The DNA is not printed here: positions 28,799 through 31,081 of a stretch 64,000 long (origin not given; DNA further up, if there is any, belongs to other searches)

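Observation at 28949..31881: Two paralogous 600-660-aa polytopic membrane proteins, one with a TIM-barrel isomerase partner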

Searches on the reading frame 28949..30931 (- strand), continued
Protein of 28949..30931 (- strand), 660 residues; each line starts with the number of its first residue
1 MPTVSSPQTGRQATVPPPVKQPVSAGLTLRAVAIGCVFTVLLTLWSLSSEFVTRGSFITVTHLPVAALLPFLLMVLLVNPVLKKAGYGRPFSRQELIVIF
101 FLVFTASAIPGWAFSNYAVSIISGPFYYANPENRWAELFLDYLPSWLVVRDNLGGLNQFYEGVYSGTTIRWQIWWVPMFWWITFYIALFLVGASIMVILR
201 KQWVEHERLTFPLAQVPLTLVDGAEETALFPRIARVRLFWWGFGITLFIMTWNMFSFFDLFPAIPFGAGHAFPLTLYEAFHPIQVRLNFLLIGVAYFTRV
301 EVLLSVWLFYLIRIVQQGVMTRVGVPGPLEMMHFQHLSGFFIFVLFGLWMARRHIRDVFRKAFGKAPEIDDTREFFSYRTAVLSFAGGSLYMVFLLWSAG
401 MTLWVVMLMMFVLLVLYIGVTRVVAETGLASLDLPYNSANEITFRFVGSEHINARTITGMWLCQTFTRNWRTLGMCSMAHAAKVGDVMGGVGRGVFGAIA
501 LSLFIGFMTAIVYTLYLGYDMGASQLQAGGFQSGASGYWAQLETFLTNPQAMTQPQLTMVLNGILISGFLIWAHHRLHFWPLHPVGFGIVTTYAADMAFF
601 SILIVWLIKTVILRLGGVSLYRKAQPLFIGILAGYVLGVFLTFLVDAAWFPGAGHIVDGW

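Call 41: find_encoding_contigs(protein=P0034, flank=10000, max_places=2)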
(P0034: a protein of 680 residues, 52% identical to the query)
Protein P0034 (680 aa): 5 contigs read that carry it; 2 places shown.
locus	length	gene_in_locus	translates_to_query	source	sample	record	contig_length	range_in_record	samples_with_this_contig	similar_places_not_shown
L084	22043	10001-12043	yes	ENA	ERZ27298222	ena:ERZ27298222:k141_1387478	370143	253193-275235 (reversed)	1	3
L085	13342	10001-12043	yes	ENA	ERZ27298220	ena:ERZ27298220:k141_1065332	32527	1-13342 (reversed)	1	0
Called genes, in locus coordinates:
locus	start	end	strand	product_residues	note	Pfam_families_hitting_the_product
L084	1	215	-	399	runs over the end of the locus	PF13166:AAA_13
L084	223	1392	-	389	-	PF01420:Methylase_S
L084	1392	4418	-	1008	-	PF04313:HSDR_N, PF00270:DEAD (weak), PF04851:ResIII, PF18766:SWI2_SNF2, PF22679:T1R_D3-like, PF12008:EcoR124_C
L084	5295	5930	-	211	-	PF18153:Cap15_CD_rec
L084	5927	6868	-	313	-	PF26305:CD_NTase_C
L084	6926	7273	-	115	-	PF01934:HepT-like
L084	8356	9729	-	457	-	PF00709:Adenylsucc_synt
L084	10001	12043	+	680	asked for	PF20581:DUF6785, PF20580:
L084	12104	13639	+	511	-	-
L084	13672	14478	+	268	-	PF01261:AP_endonuc_2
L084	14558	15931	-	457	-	PF02347:GDC-P, PF00266:Aminotran_5 (weak), PF21478:GcvP2_C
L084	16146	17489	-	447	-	PF02347:GDC-P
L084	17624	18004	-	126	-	PF01597:GCV_H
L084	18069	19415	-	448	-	PF00289:Biotin_carb_N, PF02222:ATP-grasp, PF02786:CPSase_L_D2, PF07478:Dala_Dala_lig_C, PF08443:RimK (faint), PF02785:Biotin_carb_C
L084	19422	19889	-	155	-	PF00364:Biotin_lipoyl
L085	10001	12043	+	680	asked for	PF20581:DUF6785, PF20580:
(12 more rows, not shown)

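Call 47: search_protein_families(library=pfam, alignment_id=A3, max_evalue=0.00001)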
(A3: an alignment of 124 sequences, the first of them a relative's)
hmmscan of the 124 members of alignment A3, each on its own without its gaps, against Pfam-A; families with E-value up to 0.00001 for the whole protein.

A. member 1, L003:7866-8741:+ (291 aa): 0 families

B. families by the number of members that match (of 124 scanned): 148 families (the first 25 are shown)
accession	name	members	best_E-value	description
PF07719.23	TPR_2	11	8.5e-51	Tetratricopeptide repeat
PF13431.12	TPR_17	11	4.8e-46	Tetratricopeptide repeat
PF13432.12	TPR_16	11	3.7e-42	Tetratricopeptide repeat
PF14559.12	TPR_19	11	4.5e-39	Tetratricopeptide repeat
PF13428.12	TPR_14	11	3e-32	Tetratricopeptide repeat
PF13414.12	TPR_11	10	6.2e-53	TPR repeat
PF00515.34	TPR_1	10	1.3e-48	Tetratricopeptide repeat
PF05721.19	PhyH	9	3.3e-30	Phytanoyl-CoA dioxygenase (PhyH)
PF13424.12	TPR_12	9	7.5e-25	Tetratricopeptide repeat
PF13181.12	TPR_8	8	5.9e-38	Tetratricopeptide repeat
PF13371.12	TPR_9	7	9e-24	Tetratricopeptide repeat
PF23914.1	TPR_CcmH_CycH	7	1.7e-20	Cytochrome c-type biogenesis protein H TPR domain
PF13174.12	TPR_6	7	5.2e-17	Tetratricopeptide repeat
PF01261.30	AP_endonuc_2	6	3.9e-40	Xylose isomerase-like TIM barrel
PF12895.13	ANAPC3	6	1.9e-19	Anaphase-promoting complex, cyclosome, subunit 3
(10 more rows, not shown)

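Call 50: find_encoding_contigs(protein=P0004, flank=7000, max_places=1)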
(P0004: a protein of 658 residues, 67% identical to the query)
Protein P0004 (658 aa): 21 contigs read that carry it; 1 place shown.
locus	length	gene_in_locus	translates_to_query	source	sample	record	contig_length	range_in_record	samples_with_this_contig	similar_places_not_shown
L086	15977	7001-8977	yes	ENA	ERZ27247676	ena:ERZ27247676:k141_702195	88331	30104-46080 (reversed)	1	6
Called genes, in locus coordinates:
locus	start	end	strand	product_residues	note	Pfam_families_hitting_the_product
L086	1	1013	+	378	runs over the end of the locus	PF01112:Asparaginase_2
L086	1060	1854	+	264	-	PF05721:PhyH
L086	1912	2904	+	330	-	PF00248:Aldo_ket_red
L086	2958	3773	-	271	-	-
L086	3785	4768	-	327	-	PF01261:AP_endonuc_2, PF03786:UxuA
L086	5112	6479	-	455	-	PF02056:Glyco_hydro_4, PF11975:Glyco_hydro_4C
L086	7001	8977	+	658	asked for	PF20581:DUF6785, PF20580:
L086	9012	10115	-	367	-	PF15892:BNR_4 (faint), PF02012:BNR (faint), PF13088:BNR_2 (weak)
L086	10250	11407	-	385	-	PF02746:MR_MLE_N, PF13378:MR_MLE_C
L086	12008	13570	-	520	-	PF09861:Lar_N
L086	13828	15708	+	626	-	PF08497:Radical_SAM_N, PF04055:Radical_SAM (weak), PF11842:DUF3362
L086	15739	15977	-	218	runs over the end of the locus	-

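Call 51: find_encoding_contigs(protein=P0010, flank=7000, max_places=1)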
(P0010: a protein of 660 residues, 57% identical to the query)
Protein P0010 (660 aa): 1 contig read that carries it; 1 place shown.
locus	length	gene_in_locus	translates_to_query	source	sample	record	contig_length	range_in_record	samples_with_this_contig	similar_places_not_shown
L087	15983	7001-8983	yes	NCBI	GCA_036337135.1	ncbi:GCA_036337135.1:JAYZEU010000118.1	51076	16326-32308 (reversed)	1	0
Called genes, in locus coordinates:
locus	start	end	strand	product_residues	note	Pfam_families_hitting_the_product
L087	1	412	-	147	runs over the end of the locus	PF13581:HATPase_c_2, PF02518:HATPase_c (weak)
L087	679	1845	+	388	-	-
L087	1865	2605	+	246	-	PF00106:adh_short, PF01370:Epimerase (faint), PF08659:KR, PF13561:adh_short_C2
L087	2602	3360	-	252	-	PF00753:Lactamase_B, PF23023:Anti-Pycsar_Apyc1 (faint)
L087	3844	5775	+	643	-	PF16586:DUF5060, PF00150:Cellulase (weak), PF13204:Apiosidase, PF13860:FlgD_ig (weak)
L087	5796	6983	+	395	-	-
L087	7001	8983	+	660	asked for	PF20581:DUF6785, PF20580:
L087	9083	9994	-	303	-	PF01063:Aminotran_4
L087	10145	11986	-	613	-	PF02518:HATPase_c (weak), PF13589:HATPase_c_3, PF01119:DNA_mis_repair, PF08676:MutL_C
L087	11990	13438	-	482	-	PF00206:Lyase_1, PF10397:ADSL_C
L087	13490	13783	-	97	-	-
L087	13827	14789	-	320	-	PF04015:DUF362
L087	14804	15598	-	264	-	PF02621:VitK2_biosynth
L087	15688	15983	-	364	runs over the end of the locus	PF04055:Radical_SAM, PF19288:CofH_C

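Call 52: find_encoding_contigs(protein=P0016, flank=7000, max_places=1)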
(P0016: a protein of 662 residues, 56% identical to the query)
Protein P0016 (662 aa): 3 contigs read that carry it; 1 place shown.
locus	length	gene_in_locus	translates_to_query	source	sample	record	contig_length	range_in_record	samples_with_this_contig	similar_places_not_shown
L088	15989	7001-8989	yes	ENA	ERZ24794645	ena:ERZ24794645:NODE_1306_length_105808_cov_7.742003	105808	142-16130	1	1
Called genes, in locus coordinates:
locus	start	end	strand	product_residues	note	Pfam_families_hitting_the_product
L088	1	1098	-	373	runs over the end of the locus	PF00108:Thiolase_N, PF02803:Thiolase_C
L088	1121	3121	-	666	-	PF16177:ACAS_N, PF00501:AMP-binding, PF13193:AMP-binding_C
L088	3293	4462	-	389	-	PF18096:Thump_like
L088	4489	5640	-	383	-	PF07690:MFS_1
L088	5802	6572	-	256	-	PF00756:Esterase, PF20434:BD-FAE (faint), PF02230:Abhydrolase_2 (faint), PF00561:Abhydrolase_1 (faint), PF07859:Abhydrolase_3 (faint), PF12146:Hydrolase_4 (faint), PF01738:DLH (weak), PF00326:Peptidase_S9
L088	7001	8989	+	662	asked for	PF20581:DUF6785, PF20580:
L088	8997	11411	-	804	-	PF22124:Glyco_hydro_95_cat, PF21307:Glyco_hydro_95_C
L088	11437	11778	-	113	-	-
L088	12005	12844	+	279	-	PF00459:Inositol_P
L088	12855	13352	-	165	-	PF04307:YdjM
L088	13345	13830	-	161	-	-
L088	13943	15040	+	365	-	PF13579:Glyco_trans_4_4 (weak), PF13439:Glyco_transf_4 (weak), PF00534:Glycos_transf_1, PF13692:Glyco_trans_1_4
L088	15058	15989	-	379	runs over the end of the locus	PF01041:DegT_DnrJ_EryC1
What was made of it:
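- Closest relatives of copy 2 sit beside GH4, GH95 and apiosidase/cellulase-like glycosidases and a BNR protein (calls 50-52).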

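Call 57: search_protein_families(library=pfam, proteins=[L066:6676-9777:+, L066:18739-21951:+, L079:11996-13987:+, L075:13336-17085:+, L079:14013-15599:+, L061:7838-9973:+, L061:3423-4901:+, L068:5292-7058:+, L033:13334-15655:+, L033:11979-13256:+], max_evalue=0.001)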
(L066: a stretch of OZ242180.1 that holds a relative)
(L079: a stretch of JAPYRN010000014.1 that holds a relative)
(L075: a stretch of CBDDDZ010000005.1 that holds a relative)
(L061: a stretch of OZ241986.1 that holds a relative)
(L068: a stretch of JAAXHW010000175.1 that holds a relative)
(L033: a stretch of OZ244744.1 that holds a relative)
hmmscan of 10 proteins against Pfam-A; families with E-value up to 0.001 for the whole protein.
L066:6676-9777:+ (1033 aa): 0 families

L066:18739-21951:+ (1071 aa): 0 families

L079:11996-13987:+ (663 aa): 0 families

L075:13336-17085:+ (1249 aa): 12 families
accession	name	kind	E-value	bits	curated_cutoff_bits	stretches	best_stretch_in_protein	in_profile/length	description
PF13414.12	TPR_11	-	4.2e-10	39.6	26.8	0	464-503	1-40/42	TPR repeat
PF13428.12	TPR_14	-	1.3e-07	32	23.5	0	458-498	2-42/44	Tetratricopeptide repeat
PF13432.12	TPR_16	-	2.1e-07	31.7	32.7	0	547-593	19-64/65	Tetratricopeptide repeat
PF14559.12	TPR_19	-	5.5e-07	30.3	25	0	574-612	5-43/68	Tetratricopeptide repeat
PF07719.23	TPR_2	-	1e-06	28.8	27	0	239-263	3-27/34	Tetratricopeptide repeat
PF13431.12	TPR_17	-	2.6e-06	27.7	24.4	0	479-505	1-27/34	Tetratricopeptide repeat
PF20094.4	GWxTD_dom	-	5e-06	26.8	26.9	1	665-753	33-119/172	GWxTD domain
PF00515.34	TPR_1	-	1e-05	25.6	27.8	0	573-591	14-32/34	Tetratricopeptide repeat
PF13424.12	TPR_12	-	2e-05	25.1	30.1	0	553-591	39-76/77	Tetratricopeptide repeat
PF23914.1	TPR_CcmH_CycH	-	0.0002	21.6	42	0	433-537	26-132/158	Cytochrome c-type biogenesis protein H TPR domain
PF12895.13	ANAPC3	-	0.00021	21.9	27.2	0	574-649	3-77/82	Anaphase-promoting complex, cyclosome, subunit 3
PF24575.1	TPR_Slam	-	0.00045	21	35.2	0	504-537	59-92/104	Surface lipoprotein assembly modifier, N-terminal TPR repeats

L079:14013-15599:+ (528 aa): 7 families
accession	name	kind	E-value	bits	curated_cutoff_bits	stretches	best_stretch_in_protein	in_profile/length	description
PF12796.13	Ank_2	-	1.5e-93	307.9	27.3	9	21-109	2-87/90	Ankyrin repeats (3 copies)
PF00023.36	Ank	-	4.5e-62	202.9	21.1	3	49-78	2-31/33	Ankyrin repeat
PF13637.12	Ank_4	-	6.1e-52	172.9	22.7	3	53-102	1-50/50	Ankyrin repeats (many copies)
PF13857.12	Ank_5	-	1.4e-46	156.4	27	5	360-412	1-54/56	Ankyrin repeats (many copies)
PF13606.12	Ank_3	-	1.5e-31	104.8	22.3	1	49-77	2-30/30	Ankyrin repeat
PF24521.3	Ank_KRIT1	-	2e-13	50.8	80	1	19-106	21-109/149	KRIT1 ankyrin-repeats domain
PF23745.1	ANK_LRRK2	-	2.1e-06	28.1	27.5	0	45-106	27-88/130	LRRK2 ANK repeat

L061:7838-9973:+ (711 aa): 16 families
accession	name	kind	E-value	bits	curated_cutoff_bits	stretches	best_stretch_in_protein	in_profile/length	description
PF00578.27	AhpC-TSA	-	4.3e-18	65.9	26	1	573-684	4-122/124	AhpC/TSA family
PF08534.16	Redoxin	-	2.6e-16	60.2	26.6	1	574-691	6-136/148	Redoxin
PF14559.12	TPR_19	-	1.5e-13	51.3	25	2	466-512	2-48/68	Tetratricopeptide repeat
PF00515.34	TPR_1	-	2.8e-10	40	27.8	0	490-516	2-28/34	Tetratricopeptide repeat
PF13414.12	TPR_11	-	4.9e-10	39.4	26.8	1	464-502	3-41/42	TPR repeat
PF13428.12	TPR_14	-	6.9e-09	36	23.5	0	459-497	5-43/44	Tetratricopeptide repeat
PF13431.12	TPR_17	-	9.4e-09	35.3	24.4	0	483-509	7-33/34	Tetratricopeptide repeat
PF07719.23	TPR_2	-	2.3e-08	33.9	27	0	209-235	8-34/34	Tetratricopeptide repeat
PF13432.12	TPR_16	-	6.8e-08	33.3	32.7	0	180-236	9-65/65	Tetratricopeptide repeat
PF13905.12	Thioredoxin_8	-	7.7e-07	29.8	27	1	594-682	1-93/94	Thioredoxin-like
PF12895.13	ANAPC3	-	2.1e-06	28.3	27.2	0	461-511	29-78/82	Anaphase-promoting complex, cyclosome, subunit 3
PF13424.12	TPR_12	-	4.4e-06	27.2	30.1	0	462-513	10-69/77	Tetratricopeptide repeat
PF00085.26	Thioredoxin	-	6.1e-06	26.6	23.5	1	595-642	19-64/103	Thioredoxin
PF13181.12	TPR_8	-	7.1e-05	23.1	25.7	0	490-513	2-25/34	Tetratricopeptide repeat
PF23914.1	TPR_CcmH_CycH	-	0.00022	21.5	42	0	93-146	51-102/158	Cytochrome c-type biogenesis protein H TPR domain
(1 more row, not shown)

L061:3423-4901:+ (492 aa): 25 families
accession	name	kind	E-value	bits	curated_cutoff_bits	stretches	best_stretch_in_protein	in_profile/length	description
PF07719.23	TPR_2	-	5.5e-38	126.4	27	1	92-123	2-33/34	Tetratricopeptide repeat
PF13414.12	TPR_11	-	1.4e-32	111.5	26.8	2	207-238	8-39/42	TPR repeat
PF00515.34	TPR_1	-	2e-30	103.8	27.8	1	93-123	3-33/34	Tetratricopeptide repeat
PF13432.12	TPR_16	-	2.1e-28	98.8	32.7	2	166-222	4-60/65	Tetratricopeptide repeat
PF14559.12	TPR_19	-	5.5e-27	94.3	25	3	170-235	2-67/68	Tetratricopeptide repeat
PF13424.12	TPR_12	-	7.5e-25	87.4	30.1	3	68-121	14-75/77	Tetratricopeptide repeat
PF13181.12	TPR_8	-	2.3e-23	80.7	25.7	1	92-123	2-33/34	Tetratricopeptide repeat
PF13428.12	TPR_14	-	1.9e-22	77.9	23.5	0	162-202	4-44/44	Tetratricopeptide repeat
PF13431.12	TPR_17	-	5.3e-21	73.5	24.4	0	148-180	2-34/34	Tetratricopeptide repeat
PF23914.1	TPR_CcmH_CycH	-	8.5e-17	61.9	42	2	71-190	30-152/158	Cytochrome c-type biogenesis protein H TPR domain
PF13176.12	TPR_7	-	4.6e-16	57.9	27.9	0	324-347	2-25/36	Tetratricopeptide repeat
PF13174.12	TPR_6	-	4.8e-13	49.3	26.3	0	324-345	3-24/33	Tetratricopeptide repeat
PF13374.12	TPR_10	-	1.7e-12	47.4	27.5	0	95-120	6-31/42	Tetratricopeptide repeat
PF13371.12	TPR_9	-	4.9e-09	36.5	35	1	100-159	4-63/73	Tetratricopeptide repeat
PF12895.13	ANAPC3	-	7.8e-09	36.1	27.2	0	140-185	4-49/82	Anaphase-promoting complex, cyclosome, subunit 3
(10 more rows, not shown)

L068:5292-7058:+ (588 aa): 1 family
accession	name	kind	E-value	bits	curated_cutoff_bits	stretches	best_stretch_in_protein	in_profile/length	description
PF00496.27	SBP_bac_5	-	1.3e-72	245.4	32.4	1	111-486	2-361/368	Bacterial extracellular solute-binding proteins, family 5 Middle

L033:13334-15655:+ (773 aa): 2 families
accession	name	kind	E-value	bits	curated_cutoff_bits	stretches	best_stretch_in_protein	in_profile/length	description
PF07940.18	Hepar_II_III_C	-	6.4e-12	45.9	24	1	416-495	5-83/237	Heparinase II/III-like, C-terminal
PF16889.11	Hepar_II_III_N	-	0.00015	21.6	22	1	286-358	245-317/340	Heparinase II/III N-terminus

L033:11979-13256:+ (425 aa): 0 families
